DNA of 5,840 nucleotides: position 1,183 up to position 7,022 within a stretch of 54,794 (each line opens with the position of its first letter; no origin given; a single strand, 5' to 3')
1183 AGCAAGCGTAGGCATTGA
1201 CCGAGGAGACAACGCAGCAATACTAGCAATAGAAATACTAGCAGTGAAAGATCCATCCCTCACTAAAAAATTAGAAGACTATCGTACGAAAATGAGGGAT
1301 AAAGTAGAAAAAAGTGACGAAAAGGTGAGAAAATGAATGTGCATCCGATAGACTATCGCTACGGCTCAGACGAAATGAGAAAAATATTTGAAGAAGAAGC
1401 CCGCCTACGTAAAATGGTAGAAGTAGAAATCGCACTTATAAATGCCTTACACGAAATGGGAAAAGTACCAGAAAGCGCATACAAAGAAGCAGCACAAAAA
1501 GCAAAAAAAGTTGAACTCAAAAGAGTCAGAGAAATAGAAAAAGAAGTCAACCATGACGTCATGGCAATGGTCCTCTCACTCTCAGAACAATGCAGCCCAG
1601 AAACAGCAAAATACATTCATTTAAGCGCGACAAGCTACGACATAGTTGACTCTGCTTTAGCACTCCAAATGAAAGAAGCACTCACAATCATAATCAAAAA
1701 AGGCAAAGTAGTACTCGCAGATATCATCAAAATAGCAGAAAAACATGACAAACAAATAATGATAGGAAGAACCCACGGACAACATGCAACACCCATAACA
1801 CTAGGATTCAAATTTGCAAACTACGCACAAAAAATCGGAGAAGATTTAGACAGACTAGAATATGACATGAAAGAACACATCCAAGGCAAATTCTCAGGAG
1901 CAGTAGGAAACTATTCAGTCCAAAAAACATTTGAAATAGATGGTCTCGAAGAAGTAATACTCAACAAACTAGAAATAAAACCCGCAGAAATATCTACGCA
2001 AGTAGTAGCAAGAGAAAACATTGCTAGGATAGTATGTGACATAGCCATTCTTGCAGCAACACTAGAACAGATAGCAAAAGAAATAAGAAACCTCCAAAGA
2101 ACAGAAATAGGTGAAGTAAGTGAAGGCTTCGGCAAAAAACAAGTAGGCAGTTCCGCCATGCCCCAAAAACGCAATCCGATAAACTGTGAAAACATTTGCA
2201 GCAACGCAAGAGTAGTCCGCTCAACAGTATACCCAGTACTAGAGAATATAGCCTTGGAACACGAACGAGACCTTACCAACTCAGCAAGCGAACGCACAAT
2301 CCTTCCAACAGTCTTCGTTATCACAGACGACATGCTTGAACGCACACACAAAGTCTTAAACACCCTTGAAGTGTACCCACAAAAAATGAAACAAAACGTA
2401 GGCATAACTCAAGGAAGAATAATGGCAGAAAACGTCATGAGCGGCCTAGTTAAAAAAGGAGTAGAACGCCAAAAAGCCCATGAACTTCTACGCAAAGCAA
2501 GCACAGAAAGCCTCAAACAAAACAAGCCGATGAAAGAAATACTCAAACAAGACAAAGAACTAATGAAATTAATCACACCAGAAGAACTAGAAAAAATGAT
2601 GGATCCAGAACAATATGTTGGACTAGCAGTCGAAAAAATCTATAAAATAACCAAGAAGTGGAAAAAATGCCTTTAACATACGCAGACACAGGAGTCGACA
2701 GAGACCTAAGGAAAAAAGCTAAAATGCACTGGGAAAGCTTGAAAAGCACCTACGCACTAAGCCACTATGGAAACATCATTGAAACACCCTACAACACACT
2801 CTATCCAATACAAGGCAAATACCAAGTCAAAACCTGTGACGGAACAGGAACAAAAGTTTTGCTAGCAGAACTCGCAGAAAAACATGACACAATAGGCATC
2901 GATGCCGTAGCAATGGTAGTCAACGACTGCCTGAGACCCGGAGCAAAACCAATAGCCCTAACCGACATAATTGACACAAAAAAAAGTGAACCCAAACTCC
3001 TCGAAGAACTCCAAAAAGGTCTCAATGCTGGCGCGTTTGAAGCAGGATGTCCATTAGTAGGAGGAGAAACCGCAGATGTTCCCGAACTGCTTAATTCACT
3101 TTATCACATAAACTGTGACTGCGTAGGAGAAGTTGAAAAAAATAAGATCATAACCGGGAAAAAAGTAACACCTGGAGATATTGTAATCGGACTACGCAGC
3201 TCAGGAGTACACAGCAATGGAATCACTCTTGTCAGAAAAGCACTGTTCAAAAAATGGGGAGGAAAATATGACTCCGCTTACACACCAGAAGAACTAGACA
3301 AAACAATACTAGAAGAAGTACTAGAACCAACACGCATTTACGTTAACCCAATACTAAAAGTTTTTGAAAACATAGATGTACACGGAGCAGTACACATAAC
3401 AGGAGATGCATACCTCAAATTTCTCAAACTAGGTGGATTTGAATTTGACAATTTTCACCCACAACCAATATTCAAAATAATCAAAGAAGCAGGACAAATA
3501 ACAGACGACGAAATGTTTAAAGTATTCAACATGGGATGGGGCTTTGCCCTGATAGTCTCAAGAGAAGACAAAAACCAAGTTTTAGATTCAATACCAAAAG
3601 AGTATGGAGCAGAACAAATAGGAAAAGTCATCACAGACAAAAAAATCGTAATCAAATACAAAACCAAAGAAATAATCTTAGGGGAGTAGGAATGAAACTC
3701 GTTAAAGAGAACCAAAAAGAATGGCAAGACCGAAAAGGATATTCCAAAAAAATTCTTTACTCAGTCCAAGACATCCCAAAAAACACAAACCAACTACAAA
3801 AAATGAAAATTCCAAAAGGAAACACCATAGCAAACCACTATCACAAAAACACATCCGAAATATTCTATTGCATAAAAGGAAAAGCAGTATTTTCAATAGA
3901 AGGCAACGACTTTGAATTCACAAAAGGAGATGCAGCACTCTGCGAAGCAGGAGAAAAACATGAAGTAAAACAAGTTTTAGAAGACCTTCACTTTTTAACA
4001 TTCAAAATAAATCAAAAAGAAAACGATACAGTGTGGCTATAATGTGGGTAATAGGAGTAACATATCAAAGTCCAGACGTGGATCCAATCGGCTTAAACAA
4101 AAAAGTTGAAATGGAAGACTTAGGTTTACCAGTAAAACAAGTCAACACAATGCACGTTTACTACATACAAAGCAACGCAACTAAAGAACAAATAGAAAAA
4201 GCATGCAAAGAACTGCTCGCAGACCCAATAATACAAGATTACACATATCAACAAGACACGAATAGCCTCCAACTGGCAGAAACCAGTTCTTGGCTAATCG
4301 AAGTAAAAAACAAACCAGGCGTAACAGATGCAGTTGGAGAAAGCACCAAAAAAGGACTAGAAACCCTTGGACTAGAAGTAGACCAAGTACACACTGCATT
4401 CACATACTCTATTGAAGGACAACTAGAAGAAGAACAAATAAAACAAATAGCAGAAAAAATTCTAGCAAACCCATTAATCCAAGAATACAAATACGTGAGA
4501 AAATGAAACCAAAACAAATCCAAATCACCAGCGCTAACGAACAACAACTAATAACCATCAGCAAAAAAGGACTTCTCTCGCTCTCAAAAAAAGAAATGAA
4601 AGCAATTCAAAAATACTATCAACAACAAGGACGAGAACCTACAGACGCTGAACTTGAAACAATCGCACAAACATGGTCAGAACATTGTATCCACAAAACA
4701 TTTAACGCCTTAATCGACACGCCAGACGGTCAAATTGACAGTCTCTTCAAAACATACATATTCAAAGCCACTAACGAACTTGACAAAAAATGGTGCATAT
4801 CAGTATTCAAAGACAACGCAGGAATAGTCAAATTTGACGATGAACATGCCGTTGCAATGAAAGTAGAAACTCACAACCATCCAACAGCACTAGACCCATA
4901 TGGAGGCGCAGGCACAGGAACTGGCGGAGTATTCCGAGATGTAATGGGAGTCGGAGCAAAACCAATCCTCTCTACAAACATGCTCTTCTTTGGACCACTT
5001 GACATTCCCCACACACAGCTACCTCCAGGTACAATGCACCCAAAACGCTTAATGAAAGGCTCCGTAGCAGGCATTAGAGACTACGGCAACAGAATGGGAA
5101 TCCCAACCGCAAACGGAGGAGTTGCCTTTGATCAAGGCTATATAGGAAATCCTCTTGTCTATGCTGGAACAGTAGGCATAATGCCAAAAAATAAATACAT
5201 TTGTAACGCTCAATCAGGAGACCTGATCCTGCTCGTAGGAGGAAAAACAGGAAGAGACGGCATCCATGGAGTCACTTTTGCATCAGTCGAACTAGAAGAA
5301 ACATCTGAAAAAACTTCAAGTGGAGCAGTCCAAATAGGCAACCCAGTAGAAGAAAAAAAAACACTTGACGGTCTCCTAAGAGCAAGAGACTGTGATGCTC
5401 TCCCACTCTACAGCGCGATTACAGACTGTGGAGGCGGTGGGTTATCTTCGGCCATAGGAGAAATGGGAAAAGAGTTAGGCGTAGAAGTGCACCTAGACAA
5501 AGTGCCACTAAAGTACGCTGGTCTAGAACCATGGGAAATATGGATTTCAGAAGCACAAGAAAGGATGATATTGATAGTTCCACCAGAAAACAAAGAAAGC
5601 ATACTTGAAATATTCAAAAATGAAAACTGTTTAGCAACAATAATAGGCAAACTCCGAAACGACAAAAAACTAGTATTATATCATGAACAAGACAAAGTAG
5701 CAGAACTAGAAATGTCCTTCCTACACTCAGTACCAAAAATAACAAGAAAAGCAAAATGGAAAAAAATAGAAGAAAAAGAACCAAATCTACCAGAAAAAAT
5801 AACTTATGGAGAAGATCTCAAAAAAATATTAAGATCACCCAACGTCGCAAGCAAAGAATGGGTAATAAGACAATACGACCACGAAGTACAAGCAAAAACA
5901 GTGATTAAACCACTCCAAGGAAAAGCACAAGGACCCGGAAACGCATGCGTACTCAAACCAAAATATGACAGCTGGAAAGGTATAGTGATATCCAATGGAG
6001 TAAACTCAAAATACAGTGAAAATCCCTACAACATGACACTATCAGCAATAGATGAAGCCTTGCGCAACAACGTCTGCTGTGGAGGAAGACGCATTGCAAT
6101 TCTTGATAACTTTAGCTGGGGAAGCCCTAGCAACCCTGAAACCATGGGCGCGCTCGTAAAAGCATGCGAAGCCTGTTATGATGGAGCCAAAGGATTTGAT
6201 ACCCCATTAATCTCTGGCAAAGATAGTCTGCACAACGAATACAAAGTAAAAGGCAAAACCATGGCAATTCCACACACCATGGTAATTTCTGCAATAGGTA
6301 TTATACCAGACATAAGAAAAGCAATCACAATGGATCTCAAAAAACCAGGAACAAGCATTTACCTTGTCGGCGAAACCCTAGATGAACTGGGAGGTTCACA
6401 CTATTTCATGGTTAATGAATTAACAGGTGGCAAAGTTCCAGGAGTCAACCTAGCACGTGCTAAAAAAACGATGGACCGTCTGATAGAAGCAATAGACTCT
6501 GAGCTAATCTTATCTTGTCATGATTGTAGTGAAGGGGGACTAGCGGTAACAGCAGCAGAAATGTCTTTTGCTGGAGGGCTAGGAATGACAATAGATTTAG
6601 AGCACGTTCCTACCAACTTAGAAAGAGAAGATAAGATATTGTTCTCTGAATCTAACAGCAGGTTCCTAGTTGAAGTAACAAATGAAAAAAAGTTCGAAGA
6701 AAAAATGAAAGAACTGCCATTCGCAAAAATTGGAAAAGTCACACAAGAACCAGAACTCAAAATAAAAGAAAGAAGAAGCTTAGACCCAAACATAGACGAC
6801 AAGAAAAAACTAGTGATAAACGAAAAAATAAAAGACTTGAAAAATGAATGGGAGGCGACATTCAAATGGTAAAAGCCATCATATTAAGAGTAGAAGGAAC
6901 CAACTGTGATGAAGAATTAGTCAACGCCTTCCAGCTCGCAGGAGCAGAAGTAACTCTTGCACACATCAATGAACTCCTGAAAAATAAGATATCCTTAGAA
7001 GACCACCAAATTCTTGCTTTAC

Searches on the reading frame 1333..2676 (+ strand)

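Call 79: search_protein_families(library=pfam, max_evalue=0.00001, proteins=[window:1333-2676:+])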
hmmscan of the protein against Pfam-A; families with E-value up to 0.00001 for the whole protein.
window:1333-2676:+ (447 aa): 2 families
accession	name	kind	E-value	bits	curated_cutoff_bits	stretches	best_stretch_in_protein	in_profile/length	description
PF00206.25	Lyase_1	-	9.8e-48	163.6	27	1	12-295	7-310/312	Lyase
PF10397.14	ADSL_C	-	1.4e-19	70.6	32.7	1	361-434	1-74/79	Adenylosuccinate lyase C-terminus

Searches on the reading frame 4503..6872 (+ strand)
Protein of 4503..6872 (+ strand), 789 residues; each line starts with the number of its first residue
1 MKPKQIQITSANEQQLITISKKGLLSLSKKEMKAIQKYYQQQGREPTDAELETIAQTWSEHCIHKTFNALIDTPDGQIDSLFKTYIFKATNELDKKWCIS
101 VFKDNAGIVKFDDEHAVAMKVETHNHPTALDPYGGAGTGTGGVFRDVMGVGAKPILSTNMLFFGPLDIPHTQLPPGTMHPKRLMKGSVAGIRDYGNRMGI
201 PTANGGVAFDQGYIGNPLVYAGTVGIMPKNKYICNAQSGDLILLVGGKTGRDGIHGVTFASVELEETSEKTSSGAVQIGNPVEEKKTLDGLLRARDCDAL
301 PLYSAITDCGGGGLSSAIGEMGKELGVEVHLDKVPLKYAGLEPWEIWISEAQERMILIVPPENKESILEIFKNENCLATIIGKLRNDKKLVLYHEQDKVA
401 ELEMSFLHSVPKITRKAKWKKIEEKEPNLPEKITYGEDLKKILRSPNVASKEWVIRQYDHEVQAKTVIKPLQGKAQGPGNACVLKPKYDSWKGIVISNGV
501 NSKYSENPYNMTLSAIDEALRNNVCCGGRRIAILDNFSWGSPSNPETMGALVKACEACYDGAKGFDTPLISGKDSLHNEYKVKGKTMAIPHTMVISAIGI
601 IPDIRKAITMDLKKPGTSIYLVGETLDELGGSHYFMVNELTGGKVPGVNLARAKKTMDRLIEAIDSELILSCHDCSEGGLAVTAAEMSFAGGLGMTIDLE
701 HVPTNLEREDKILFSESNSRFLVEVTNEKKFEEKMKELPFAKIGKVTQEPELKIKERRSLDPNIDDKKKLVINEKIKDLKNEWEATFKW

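Call 79: search_protein_families(library=pfam, max_evalue=0.00001, proteins=[window:4503-6872:+])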
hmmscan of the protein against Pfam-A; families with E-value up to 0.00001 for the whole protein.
window:4503-6872:+ (789 aa): 3 families
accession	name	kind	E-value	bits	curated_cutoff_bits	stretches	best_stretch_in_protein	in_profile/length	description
PF02769.27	AIRS_C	-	2e-55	187.7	23.1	2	237-393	1-154/156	AIR synthase related protein, C-terminal domain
PF00586.29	AIRS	-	4.6e-30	104.8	24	2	104-227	2-112/112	AIR synthase related protein, N-terminal domain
PF18072.6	FGAR-AT_linker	-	3.6e-18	66.2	26.6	1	18-65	3-50/50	Formylglycinamide ribonucleotide amidotransferase linker domain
